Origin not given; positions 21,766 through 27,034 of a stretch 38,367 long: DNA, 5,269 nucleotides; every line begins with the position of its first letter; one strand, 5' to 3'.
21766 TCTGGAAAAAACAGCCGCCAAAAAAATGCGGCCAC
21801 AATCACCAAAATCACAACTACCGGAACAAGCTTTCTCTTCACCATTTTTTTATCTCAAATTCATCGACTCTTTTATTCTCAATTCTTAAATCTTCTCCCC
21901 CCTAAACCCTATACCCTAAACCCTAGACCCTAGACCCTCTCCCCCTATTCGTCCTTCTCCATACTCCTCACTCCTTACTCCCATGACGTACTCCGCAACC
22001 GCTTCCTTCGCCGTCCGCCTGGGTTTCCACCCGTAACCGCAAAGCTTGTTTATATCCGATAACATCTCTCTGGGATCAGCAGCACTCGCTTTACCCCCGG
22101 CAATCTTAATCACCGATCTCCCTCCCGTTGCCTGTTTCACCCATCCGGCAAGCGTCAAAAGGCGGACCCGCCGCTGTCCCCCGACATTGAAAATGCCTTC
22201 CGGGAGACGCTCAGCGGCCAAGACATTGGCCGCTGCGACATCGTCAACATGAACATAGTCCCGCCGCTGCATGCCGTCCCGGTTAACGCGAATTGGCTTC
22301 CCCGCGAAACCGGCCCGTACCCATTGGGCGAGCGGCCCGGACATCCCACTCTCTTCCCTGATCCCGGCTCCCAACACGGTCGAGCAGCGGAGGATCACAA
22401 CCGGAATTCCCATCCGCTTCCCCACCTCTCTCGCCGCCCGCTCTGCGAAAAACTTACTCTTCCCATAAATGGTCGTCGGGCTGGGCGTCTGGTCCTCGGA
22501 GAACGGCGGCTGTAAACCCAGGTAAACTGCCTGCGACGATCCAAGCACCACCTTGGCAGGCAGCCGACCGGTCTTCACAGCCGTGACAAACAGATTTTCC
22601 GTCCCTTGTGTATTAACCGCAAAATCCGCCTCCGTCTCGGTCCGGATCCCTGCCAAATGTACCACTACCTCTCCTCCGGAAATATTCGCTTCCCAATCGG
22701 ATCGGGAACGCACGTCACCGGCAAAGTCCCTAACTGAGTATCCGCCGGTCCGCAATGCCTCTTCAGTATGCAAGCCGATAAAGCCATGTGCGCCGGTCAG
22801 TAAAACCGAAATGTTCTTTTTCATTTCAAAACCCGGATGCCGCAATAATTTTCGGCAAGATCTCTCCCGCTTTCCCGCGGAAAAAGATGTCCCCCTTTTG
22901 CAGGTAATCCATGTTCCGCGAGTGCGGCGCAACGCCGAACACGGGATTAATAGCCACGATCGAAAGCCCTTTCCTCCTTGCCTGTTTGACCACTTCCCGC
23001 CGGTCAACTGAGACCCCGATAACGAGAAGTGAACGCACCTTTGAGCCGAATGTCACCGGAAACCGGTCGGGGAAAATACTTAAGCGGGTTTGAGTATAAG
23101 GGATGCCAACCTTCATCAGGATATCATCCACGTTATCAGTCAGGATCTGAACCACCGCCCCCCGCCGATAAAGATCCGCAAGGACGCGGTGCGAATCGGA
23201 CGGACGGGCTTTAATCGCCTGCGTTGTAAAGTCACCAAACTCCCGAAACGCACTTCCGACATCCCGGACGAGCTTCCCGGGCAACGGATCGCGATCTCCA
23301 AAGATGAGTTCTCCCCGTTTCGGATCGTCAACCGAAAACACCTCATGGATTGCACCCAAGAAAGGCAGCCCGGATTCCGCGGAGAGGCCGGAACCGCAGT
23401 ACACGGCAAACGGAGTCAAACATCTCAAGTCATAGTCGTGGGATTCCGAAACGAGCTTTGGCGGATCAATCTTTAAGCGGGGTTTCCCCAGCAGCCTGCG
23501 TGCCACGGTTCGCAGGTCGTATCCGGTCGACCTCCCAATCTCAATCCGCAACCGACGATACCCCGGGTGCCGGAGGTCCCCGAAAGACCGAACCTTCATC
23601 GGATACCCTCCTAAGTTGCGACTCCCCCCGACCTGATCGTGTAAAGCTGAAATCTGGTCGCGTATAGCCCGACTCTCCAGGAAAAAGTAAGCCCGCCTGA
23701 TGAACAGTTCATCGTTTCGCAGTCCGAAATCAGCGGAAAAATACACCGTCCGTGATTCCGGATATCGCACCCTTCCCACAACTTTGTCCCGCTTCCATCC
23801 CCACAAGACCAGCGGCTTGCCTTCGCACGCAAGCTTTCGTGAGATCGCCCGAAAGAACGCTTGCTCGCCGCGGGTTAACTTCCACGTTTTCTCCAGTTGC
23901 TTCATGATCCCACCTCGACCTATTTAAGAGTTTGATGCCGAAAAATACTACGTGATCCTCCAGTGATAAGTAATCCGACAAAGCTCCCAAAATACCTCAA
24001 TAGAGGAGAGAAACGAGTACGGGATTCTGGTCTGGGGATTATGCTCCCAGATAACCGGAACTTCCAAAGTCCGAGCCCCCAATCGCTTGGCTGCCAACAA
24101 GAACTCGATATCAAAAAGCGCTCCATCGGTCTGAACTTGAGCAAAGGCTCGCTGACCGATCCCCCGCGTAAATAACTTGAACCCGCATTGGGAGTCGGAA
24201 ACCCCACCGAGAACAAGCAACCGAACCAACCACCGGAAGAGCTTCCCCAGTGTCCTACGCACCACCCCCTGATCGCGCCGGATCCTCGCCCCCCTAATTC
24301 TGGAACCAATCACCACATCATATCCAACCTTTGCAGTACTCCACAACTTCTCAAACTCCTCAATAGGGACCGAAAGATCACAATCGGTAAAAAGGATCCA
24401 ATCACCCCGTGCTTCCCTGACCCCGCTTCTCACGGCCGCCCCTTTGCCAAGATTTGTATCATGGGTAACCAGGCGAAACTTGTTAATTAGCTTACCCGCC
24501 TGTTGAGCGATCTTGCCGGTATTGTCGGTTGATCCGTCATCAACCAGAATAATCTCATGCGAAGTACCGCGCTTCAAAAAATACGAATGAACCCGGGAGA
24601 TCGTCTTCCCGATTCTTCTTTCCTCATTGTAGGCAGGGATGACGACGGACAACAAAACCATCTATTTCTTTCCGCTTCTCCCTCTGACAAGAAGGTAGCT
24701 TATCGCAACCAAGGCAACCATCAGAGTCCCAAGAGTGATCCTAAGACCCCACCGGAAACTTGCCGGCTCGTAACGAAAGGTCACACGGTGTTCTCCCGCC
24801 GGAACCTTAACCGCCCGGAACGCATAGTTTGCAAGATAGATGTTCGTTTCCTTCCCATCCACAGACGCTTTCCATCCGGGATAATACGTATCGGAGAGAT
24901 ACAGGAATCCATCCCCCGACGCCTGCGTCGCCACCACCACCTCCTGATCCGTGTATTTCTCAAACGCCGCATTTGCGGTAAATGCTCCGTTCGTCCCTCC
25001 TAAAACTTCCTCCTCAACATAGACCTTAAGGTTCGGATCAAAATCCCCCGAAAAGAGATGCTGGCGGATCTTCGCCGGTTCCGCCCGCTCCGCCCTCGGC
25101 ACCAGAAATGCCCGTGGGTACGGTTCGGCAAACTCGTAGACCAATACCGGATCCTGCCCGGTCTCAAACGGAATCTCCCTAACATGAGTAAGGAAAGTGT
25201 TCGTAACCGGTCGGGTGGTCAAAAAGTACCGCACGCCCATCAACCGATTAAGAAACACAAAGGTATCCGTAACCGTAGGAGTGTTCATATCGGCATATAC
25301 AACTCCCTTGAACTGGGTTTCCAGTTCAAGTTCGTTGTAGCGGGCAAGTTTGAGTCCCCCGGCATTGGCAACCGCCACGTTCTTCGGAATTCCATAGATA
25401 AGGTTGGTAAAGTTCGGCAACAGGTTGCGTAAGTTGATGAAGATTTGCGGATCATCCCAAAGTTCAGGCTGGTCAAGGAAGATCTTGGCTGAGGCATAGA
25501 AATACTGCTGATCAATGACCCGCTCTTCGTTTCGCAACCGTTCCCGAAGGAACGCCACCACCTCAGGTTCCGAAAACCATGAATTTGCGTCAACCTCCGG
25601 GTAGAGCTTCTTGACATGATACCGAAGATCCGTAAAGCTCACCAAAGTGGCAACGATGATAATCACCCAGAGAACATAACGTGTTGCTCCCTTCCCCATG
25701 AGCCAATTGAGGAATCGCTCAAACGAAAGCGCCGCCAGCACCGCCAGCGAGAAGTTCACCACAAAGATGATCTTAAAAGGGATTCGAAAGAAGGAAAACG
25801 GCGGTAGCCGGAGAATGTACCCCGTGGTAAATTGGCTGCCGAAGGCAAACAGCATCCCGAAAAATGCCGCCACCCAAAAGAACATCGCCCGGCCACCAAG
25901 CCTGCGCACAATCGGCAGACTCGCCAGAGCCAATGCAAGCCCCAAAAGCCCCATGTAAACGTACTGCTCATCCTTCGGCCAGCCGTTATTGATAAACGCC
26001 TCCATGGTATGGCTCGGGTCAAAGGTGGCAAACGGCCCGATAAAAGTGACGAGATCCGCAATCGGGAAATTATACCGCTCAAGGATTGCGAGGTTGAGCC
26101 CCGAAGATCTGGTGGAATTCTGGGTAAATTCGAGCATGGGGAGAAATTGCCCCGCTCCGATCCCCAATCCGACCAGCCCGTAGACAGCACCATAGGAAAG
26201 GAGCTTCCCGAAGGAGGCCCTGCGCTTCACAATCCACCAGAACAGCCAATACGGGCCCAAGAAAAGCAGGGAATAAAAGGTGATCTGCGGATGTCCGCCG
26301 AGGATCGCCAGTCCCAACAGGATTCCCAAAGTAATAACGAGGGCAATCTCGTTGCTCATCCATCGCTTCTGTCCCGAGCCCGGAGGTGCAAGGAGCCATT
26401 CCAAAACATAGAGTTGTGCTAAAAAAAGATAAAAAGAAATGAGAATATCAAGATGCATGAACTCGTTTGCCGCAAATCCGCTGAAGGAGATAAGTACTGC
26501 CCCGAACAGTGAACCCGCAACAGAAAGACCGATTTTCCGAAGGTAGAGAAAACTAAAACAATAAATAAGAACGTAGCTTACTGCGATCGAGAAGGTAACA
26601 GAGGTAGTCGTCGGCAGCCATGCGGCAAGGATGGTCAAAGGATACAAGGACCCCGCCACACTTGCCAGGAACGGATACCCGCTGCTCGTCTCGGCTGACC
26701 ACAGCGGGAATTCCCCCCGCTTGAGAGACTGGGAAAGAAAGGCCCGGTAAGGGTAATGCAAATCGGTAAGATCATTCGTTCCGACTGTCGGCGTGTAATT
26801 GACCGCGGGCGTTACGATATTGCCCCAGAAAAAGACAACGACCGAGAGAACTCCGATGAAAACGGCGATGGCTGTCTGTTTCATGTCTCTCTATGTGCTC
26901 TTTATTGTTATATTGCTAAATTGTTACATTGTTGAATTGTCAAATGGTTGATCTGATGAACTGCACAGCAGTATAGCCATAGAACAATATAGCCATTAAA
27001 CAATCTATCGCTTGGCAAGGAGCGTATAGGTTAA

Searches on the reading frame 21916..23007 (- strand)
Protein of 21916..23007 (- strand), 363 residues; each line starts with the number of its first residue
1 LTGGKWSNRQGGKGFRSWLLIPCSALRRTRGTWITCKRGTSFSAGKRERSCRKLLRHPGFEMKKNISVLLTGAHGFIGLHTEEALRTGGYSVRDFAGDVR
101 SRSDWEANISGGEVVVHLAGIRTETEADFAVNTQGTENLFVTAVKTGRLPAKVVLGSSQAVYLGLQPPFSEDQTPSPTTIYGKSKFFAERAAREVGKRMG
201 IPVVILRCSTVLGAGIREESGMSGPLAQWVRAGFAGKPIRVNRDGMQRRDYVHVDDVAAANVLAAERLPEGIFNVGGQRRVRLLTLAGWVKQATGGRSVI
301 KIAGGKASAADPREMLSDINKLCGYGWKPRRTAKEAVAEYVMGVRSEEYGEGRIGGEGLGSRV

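Call 7: search_protein_families(library=pfam, proteins=[window:21916-23007:-], max_evalue=0.01)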
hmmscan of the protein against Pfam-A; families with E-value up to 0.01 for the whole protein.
window:21916-23007:- (363 aa): 5 families
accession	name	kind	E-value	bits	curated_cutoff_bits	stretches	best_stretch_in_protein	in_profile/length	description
PF01370.27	Epimerase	-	2.6e-33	115.9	20.9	1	68-276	1-240/240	NAD dependent epimerase/dehydratase family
PF16363.11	GDP_Man_Dehyd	-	6.1e-14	52.7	27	1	126-338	96-330/332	GDP-mannose 4,6 dehydratase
PF04321.23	RmlD_sub_bind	-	2.9e-11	43.4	27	1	68-296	3-233/287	RmlD substrate binding domain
PF07993.18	NAD_binding_4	-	7.1e-08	32.4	20.1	1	103-227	80-220/258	Male sterility protein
PF01073.25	3Beta_HSD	-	4.1e-07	29.8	22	1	95-270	50-234/280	3-beta hydroxysteroid dehydrogenase/isomerase family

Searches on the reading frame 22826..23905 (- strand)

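Call 7: search_protein_families(library=pfam, proteins=[window:22826-23905:-], max_evalue=0.01)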
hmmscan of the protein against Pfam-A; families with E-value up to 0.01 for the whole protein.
window:22826-23905:- (359 aa): 1 family
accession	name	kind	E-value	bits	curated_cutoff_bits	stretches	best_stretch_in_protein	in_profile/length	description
PF02146.23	SIR2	-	0.005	17.2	24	0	218-268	46-95/180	Sir2 family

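Call 8: search_protein_families(library=ncbifam, proteins=[window:22826-23905:-], max_evalue=1)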
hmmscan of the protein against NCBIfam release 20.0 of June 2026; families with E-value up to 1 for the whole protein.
window:22826-23905:- (359 aa): 6 families
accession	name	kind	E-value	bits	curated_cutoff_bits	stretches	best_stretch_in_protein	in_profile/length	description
NF001753.0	PRK00481.1-3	subfamily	1.9e-07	30.3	243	1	167-262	17-104/252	NAD-dependent protein deacylase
NF040867.1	prot_deacyl_CobB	equivalog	4.7e-07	29.3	320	1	168-266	15-105/242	NAD-dependent protein deacetylase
NF001754.0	PRK00481.1-4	equivalog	0.00021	20.4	252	1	167-266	19-113/244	NAD-dependent protein deacylase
NF003738.0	PRK05333.1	equivalog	0.00033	19.7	305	1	230-267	85-122/295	NAD-dependent protein deacetylase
NF010736.0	PRK14138.1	equivalog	0.011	15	395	1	228-267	67-106/244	NAD-dependent deacetylase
NF001752.0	PRK00481.1-1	equivalog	0.023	14.2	221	1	213-265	60-112/242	NAD-dependent protein deacylase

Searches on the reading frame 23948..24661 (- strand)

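Call 7: search_protein_families(library=pfam, proteins=[window:23948-24661:-], max_evalue=0.01)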
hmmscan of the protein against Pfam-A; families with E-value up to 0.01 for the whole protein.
window:23948-24661:- (237 aa): 4 families
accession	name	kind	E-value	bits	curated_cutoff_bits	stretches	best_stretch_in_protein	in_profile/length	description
PF00535.33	Glycos_transf_2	-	7.7e-33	114.2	23.3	1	5-148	1-143/168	Glycosyl transferase family 2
PF10111.15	Glyco_tranf_2_2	-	2e-09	37.8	27.3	1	5-110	1-106/276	Glycosyltransferase like family 2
PF13641.12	Glyco_tranf_2_3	-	4e-06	27.5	27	1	4-110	3-111/230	Glycosyltransferase like family 2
PF13704.12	Glyco_tranf_2_4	-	6e-05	23.9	27.5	1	21-95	7-81/98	Glycosyl transferase family 2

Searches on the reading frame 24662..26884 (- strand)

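Call 7: search_protein_families(library=pfam, proteins=[window:24662-26884:-], max_evalue=0.01)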
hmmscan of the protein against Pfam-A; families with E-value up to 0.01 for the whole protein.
window:24662-26884:- (740 aa): 1 family
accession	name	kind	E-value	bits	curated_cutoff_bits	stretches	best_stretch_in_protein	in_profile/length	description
PF09586.16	YfhO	-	5e-14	52.1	28.5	1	642-717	759-835/835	Bacterial membrane protein YfhO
